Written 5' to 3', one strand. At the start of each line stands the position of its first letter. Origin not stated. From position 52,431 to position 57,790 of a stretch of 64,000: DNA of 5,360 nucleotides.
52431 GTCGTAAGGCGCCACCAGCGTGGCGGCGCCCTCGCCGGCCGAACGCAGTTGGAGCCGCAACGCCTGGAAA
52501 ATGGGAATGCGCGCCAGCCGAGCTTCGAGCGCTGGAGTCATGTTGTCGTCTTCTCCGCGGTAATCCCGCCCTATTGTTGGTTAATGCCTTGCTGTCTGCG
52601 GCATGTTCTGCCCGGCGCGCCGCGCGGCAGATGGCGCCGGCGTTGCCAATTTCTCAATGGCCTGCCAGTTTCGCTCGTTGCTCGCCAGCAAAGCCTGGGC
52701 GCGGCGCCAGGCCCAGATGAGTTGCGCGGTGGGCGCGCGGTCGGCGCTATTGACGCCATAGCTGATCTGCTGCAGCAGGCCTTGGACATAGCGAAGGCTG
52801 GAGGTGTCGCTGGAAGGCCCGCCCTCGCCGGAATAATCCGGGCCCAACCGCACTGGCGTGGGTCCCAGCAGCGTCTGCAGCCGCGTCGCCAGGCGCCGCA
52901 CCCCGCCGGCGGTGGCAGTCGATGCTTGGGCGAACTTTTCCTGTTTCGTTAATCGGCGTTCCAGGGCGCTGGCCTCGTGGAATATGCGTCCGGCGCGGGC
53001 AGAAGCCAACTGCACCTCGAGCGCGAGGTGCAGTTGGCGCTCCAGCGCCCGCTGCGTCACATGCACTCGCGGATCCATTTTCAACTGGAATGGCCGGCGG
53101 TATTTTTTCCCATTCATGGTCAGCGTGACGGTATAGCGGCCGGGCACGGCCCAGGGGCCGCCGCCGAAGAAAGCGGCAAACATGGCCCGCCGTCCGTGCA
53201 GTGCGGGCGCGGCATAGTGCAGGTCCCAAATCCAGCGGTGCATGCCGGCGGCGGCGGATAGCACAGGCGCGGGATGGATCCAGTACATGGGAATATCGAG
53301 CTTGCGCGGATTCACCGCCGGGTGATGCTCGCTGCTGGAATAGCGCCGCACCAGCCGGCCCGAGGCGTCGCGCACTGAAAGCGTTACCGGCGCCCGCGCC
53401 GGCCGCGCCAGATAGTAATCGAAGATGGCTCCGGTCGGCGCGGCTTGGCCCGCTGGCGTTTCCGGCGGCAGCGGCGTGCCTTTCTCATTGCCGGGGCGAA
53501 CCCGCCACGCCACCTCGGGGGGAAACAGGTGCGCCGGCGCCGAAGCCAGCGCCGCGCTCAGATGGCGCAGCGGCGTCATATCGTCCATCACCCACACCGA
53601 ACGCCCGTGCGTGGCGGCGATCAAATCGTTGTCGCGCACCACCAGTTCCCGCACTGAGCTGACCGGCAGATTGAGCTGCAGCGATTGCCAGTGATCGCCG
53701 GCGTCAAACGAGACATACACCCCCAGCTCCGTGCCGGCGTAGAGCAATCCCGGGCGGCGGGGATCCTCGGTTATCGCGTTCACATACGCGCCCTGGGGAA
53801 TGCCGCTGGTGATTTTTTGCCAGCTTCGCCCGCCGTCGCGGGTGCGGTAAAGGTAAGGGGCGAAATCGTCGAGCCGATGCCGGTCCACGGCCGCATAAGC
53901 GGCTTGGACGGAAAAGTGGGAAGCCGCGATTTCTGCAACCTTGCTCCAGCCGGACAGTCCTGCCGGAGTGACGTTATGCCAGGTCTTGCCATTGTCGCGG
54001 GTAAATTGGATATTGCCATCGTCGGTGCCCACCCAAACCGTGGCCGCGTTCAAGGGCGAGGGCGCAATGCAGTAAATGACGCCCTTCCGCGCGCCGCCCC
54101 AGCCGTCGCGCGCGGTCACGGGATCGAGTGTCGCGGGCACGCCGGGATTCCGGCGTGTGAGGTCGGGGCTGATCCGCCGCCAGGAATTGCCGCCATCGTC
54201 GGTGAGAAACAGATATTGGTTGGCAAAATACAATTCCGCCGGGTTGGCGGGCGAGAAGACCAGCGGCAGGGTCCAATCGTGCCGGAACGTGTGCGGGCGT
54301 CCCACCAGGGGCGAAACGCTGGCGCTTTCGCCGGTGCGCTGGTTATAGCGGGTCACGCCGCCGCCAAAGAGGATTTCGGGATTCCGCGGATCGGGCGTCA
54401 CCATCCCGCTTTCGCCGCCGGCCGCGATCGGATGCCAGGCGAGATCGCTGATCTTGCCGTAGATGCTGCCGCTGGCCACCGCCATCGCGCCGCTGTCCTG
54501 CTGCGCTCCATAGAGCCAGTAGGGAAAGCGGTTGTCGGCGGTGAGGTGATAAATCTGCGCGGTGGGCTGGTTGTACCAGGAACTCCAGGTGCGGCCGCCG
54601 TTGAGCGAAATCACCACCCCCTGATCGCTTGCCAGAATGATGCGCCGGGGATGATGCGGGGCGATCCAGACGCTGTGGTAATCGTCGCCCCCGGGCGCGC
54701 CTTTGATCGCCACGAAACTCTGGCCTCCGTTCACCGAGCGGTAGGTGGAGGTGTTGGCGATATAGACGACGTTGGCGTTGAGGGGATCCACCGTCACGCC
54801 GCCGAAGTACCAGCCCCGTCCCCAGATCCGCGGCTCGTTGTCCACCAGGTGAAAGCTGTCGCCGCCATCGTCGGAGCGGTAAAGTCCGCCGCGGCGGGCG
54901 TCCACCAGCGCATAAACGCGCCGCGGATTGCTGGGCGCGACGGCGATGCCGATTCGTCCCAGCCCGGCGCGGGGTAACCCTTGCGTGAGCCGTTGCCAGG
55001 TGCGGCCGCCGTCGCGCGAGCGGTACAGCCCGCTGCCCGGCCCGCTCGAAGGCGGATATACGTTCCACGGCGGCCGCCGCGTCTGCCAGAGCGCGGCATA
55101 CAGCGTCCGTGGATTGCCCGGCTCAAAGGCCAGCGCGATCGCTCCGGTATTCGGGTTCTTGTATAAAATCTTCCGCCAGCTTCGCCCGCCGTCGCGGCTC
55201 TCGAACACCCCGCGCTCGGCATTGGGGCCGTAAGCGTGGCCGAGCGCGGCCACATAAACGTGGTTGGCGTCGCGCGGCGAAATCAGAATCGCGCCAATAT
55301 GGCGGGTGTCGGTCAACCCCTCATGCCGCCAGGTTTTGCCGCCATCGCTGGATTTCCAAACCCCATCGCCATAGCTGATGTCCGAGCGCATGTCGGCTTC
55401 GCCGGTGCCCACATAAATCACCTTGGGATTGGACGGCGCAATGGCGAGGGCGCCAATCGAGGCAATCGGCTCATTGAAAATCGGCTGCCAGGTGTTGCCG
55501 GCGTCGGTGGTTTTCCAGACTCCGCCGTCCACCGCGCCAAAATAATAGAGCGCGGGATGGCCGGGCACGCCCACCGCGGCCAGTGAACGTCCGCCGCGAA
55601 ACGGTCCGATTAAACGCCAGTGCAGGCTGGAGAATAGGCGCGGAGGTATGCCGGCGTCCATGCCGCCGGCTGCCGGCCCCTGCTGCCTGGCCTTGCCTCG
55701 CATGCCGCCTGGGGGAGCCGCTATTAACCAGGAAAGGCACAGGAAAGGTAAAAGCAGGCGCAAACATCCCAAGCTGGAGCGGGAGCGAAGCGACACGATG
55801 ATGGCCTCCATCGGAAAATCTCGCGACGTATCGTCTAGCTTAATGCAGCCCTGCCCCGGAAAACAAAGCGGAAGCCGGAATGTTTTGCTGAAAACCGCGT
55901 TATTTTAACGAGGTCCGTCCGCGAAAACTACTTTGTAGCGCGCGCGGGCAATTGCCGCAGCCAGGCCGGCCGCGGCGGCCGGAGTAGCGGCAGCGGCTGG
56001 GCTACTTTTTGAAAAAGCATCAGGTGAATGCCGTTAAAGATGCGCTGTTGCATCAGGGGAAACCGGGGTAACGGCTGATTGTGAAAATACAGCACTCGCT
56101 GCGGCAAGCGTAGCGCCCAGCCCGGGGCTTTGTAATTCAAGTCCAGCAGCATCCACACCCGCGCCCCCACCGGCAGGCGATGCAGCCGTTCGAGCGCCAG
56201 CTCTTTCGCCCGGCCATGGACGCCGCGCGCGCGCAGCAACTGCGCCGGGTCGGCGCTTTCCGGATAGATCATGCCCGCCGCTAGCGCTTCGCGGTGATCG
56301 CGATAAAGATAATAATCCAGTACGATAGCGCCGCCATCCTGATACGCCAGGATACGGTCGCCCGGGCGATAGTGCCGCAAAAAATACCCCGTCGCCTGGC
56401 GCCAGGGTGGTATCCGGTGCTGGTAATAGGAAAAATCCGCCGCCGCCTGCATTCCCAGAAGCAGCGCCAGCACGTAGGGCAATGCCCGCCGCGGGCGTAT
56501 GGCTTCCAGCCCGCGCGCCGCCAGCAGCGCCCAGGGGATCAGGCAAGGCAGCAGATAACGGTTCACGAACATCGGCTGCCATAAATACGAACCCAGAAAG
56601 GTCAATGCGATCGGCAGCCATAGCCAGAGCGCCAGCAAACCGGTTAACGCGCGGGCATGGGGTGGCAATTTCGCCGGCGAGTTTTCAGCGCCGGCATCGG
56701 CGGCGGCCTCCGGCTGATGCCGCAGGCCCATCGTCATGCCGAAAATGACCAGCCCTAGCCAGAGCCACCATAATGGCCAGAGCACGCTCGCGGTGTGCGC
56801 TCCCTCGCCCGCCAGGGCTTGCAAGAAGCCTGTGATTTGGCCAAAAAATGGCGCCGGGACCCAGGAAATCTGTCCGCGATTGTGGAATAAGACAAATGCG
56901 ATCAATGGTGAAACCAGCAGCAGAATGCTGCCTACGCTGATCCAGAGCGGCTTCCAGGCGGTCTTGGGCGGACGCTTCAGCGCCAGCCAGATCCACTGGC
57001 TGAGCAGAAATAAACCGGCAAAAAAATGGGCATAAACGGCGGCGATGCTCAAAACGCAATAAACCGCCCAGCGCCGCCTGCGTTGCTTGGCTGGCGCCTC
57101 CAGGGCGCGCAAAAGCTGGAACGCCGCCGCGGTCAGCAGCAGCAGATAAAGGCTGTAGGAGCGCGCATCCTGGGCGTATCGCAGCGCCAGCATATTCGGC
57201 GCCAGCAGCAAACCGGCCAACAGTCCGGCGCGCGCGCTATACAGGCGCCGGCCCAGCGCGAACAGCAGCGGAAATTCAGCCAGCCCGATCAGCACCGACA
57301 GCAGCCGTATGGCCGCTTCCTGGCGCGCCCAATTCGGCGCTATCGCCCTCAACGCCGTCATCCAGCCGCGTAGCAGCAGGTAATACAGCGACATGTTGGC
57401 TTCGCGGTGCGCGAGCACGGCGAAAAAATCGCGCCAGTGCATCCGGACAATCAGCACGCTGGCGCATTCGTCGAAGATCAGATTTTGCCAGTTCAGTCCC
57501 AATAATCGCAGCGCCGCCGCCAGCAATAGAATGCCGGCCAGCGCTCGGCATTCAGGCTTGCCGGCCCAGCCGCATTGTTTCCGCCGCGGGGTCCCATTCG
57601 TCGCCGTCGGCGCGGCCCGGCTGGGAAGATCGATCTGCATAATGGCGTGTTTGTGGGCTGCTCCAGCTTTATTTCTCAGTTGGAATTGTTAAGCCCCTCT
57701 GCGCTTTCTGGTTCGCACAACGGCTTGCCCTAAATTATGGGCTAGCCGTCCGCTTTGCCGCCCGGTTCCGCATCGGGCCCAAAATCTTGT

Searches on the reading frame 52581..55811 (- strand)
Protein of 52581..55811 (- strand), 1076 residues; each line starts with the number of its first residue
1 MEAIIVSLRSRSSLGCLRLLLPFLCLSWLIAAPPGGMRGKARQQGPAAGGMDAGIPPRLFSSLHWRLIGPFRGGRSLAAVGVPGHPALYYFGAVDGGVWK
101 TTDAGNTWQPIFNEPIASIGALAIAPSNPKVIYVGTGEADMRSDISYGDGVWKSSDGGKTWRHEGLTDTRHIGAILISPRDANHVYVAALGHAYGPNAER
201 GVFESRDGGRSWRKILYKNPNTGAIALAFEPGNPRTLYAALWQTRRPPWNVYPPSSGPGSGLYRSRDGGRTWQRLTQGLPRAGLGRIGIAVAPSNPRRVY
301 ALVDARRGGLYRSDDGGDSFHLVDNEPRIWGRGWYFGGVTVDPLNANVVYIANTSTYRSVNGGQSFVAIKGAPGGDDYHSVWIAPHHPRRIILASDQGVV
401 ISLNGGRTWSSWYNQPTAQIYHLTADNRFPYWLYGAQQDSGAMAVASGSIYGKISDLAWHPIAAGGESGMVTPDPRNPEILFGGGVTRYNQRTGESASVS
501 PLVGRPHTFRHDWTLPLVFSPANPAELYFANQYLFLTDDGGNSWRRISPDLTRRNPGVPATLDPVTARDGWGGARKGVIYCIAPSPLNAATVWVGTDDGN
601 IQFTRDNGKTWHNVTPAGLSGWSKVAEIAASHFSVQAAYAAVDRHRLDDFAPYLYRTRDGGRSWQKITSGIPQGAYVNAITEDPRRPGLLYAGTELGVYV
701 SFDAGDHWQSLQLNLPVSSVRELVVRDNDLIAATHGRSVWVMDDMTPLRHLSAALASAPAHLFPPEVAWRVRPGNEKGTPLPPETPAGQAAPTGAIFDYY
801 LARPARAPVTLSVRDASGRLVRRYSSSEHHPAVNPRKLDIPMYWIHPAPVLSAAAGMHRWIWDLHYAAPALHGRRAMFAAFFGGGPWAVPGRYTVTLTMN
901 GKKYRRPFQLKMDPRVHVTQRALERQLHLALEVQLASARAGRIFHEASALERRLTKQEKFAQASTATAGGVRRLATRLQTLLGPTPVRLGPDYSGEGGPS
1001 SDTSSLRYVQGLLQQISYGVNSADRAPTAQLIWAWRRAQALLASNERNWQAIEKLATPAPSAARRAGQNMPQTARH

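Call 87: search_protein_families(library=pfam, proteins=[window:52581-55811:-], max_evalue=0.00001)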
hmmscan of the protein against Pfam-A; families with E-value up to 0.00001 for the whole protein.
window:52581-55811:- (1076 aa): 3 families
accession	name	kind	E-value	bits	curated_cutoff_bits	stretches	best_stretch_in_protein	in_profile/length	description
PF15902.12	Sortilin-Vps10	-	3.8e-31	108.8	33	0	151-239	3-85/446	Sortilin, neurotensin receptor 3,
PF02012.26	BNR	-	9.3e-14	49.6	27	0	263-274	1-12/12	BNR/Asp-box repeat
PF13088.12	BNR_2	-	9.4e-11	42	31.4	0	514-711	63-251/277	BNR repeat-like domain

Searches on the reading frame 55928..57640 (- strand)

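Call 87: search_protein_families(library=pfam, proteins=[window:55928-57640:-], max_evalue=0.00001)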
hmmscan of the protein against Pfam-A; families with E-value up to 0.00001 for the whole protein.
window:55928-57640:- (570 aa): 1 family
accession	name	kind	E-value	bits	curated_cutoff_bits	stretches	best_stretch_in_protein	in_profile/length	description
PF13231.12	PMT_2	-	2.9e-07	31.3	26.1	1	107-247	20-158/160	Dolichyl-phosphate-mannose-protein mannosyltransferase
